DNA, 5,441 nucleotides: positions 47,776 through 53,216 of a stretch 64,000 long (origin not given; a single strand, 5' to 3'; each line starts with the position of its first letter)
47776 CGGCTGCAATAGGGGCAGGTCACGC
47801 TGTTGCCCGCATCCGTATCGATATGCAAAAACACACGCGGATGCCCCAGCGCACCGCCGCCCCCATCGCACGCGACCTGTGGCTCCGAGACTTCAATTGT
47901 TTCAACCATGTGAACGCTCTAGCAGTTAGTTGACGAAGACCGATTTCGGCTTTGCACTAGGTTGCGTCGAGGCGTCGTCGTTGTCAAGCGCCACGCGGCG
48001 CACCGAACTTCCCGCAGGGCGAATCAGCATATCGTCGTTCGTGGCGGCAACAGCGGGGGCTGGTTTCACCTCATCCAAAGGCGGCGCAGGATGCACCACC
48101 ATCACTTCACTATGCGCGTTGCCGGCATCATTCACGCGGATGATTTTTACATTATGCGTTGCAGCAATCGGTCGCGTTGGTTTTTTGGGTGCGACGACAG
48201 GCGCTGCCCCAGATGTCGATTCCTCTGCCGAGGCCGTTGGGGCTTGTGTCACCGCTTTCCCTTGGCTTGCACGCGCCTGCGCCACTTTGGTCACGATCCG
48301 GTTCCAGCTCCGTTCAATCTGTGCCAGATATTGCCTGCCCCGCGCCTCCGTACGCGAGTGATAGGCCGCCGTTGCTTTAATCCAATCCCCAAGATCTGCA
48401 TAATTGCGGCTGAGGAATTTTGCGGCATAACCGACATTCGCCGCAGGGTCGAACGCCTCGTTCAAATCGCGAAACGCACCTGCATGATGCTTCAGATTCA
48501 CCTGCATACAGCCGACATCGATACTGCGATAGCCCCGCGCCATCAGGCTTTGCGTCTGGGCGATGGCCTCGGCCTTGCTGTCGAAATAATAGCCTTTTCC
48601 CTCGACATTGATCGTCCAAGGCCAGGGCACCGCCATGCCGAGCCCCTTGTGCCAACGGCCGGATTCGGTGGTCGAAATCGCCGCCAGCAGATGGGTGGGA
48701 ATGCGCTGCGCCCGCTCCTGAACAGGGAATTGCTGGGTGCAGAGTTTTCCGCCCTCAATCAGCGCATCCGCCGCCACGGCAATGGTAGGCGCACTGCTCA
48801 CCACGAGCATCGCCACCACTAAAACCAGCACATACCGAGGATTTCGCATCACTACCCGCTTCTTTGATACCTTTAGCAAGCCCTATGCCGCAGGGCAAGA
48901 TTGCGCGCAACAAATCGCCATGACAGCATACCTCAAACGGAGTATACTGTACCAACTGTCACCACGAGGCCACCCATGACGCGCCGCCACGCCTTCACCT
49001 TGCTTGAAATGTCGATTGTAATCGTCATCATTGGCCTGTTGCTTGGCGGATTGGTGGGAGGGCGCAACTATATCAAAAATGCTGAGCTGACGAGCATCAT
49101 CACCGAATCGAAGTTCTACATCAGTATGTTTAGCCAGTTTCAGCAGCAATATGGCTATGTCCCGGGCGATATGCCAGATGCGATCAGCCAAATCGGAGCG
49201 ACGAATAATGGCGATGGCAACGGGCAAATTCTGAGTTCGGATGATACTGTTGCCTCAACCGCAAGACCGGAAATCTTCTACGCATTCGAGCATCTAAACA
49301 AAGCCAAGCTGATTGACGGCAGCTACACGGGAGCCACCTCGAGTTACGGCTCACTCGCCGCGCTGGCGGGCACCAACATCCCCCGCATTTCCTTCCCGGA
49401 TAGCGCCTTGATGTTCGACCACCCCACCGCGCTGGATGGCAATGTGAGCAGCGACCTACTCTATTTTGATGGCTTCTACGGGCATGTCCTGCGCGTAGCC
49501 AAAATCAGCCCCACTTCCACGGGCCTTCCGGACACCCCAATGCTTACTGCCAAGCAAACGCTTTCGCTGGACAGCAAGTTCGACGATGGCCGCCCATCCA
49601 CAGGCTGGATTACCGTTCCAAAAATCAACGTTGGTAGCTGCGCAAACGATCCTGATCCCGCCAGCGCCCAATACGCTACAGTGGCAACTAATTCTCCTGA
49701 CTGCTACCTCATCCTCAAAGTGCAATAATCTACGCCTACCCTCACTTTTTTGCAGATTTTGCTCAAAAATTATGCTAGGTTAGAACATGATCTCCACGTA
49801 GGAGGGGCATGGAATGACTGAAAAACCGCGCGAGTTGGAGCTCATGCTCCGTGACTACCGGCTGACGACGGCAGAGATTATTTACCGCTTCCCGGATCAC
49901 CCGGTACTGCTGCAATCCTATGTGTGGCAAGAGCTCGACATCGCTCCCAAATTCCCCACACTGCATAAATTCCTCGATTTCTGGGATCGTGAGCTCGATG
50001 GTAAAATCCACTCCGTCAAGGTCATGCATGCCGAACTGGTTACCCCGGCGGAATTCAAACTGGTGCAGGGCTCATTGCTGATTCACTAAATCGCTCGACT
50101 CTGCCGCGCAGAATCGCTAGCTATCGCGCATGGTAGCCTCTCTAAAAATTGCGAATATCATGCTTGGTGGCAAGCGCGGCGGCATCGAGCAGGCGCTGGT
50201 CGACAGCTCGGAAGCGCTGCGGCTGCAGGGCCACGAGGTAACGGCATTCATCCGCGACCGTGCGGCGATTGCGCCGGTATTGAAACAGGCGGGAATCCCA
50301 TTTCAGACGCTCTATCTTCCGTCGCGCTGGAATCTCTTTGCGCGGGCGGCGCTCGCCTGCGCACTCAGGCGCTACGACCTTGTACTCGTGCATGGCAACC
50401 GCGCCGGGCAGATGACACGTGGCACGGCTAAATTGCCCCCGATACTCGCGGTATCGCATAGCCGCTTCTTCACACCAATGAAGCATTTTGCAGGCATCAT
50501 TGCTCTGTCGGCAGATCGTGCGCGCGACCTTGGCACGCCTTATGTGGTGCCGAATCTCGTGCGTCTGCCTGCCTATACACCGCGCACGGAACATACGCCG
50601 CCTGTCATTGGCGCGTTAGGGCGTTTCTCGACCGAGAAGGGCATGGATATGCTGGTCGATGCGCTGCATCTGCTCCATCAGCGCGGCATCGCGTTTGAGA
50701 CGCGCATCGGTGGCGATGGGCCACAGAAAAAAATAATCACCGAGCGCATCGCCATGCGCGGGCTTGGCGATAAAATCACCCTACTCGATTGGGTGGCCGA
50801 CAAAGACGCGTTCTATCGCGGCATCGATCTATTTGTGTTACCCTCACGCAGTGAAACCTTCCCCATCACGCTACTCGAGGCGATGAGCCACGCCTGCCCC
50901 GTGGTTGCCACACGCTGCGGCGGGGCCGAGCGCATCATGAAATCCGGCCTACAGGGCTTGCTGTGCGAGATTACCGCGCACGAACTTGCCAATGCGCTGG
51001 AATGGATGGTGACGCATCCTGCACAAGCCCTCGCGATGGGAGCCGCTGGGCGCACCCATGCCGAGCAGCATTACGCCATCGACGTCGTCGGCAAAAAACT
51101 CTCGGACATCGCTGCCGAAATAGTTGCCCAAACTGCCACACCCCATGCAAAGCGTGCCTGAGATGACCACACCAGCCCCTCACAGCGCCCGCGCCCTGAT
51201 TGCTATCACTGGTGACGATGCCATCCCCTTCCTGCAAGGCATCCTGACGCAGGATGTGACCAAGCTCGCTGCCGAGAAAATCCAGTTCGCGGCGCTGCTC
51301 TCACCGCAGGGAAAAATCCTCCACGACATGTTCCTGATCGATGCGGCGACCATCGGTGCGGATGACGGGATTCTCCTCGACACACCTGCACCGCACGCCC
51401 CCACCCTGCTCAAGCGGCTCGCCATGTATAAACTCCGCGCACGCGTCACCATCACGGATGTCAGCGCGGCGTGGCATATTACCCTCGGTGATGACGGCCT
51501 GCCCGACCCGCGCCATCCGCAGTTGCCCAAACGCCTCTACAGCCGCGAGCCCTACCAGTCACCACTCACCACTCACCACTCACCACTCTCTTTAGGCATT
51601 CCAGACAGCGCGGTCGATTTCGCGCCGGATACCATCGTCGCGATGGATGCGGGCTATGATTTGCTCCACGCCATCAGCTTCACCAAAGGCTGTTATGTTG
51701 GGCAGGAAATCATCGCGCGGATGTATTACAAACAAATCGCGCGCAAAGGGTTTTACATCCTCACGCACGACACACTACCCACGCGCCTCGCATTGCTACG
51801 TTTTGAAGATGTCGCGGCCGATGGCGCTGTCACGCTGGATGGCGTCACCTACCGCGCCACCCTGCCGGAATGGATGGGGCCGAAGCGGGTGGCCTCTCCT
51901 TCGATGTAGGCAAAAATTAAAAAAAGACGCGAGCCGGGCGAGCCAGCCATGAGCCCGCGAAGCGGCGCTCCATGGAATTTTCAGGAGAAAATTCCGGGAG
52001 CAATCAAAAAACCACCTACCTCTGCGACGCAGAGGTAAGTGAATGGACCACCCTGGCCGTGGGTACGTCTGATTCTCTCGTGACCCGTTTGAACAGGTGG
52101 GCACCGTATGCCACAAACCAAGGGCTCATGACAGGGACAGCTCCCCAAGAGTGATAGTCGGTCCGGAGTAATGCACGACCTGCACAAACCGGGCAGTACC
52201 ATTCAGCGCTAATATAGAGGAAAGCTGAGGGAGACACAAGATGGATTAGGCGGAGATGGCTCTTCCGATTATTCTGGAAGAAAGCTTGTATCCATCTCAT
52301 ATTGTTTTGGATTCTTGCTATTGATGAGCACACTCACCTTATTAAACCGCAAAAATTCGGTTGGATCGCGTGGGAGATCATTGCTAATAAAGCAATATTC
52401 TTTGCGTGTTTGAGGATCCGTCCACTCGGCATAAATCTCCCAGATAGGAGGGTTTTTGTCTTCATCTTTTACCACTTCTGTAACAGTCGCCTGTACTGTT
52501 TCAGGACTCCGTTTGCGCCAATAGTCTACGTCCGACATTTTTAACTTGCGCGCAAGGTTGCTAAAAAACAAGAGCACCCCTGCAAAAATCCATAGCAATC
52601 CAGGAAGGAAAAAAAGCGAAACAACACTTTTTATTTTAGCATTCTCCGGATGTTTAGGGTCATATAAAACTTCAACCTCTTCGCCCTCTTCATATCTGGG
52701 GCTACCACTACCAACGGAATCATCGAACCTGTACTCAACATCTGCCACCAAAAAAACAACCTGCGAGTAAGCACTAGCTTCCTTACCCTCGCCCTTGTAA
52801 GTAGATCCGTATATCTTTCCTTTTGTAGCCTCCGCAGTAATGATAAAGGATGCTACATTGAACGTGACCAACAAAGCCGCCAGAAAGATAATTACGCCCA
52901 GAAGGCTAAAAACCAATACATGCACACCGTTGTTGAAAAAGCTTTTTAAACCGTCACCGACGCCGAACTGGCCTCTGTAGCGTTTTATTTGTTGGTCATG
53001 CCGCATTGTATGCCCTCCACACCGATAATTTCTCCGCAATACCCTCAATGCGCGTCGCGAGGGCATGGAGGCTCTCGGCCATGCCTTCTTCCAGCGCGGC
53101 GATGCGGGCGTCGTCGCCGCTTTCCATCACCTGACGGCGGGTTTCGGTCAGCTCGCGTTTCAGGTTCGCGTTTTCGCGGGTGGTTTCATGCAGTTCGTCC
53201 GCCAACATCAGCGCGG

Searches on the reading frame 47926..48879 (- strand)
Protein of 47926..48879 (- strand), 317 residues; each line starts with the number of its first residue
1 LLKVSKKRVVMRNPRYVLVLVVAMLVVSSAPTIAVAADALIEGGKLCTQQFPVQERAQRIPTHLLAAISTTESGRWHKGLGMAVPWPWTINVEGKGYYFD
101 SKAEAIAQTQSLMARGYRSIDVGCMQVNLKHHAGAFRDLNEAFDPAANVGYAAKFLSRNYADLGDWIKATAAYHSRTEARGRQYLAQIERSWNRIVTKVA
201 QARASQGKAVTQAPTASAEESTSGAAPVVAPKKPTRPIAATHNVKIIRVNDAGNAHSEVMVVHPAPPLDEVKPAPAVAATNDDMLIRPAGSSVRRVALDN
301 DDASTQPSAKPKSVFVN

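Call 18: search_protein_families(library=pfam, proteins=[window:47926-48879:-], max_evalue=0.00001)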
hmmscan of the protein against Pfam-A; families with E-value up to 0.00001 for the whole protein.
window:47926-48879:- (317 aa): 1 family
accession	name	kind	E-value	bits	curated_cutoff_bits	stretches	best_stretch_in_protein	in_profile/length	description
PF01464.25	SLT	-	4.7e-09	36.3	21.3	1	96-177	36-98/117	Transglycosylase SLT domain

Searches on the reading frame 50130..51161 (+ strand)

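Call 18: search_protein_families(library=pfam, proteins=[window:50130-51161:+], max_evalue=0.00001)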
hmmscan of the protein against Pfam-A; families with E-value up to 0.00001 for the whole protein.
window:50130-51161:+ (343 aa): 5 families
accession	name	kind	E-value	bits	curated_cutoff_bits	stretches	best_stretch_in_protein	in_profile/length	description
PF13692.12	Glyco_trans_1_4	-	8.9e-33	114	27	1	158-294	2-140/142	Glycosyl transferases group 1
PF00534.26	Glycos_transf_1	-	2.1e-31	109.2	26.4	1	154-309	12-171/172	Glycosyl transferases group 1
PF13439.12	Glyco_transf_4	-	1.9e-06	28.4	28.5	1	17-114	2-108/170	Glycosyltransferase Family 4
PF13579.12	Glyco_trans_4_4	-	3e-06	28.1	29.7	1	17-120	1-112/158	Glycosyl transferase 4-like domain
PF20706.3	GT4-conflict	-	4e-06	26.5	26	1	151-277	192-327/385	Family 4 Glycosyltransferase in conflict systems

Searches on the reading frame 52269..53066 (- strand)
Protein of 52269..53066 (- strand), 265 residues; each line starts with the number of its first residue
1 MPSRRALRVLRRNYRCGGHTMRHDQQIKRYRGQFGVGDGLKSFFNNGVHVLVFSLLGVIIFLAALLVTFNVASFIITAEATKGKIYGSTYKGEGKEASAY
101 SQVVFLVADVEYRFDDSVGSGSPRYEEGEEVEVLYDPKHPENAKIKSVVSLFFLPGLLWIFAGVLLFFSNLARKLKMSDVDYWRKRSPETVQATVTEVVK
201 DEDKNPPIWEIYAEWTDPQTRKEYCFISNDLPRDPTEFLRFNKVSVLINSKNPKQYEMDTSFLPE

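Call 18: search_protein_families(library=pfam, proteins=[window:52269-53066:-], max_evalue=0.00001)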
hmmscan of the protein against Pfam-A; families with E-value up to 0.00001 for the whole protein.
window:52269-53066:- (265 aa): 1 family
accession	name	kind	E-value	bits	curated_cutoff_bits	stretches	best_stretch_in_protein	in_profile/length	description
PF12158.14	DUF3592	-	3.9e-09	37.5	25.3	1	82-146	2-80/84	Domain of unknown function (DUF3592)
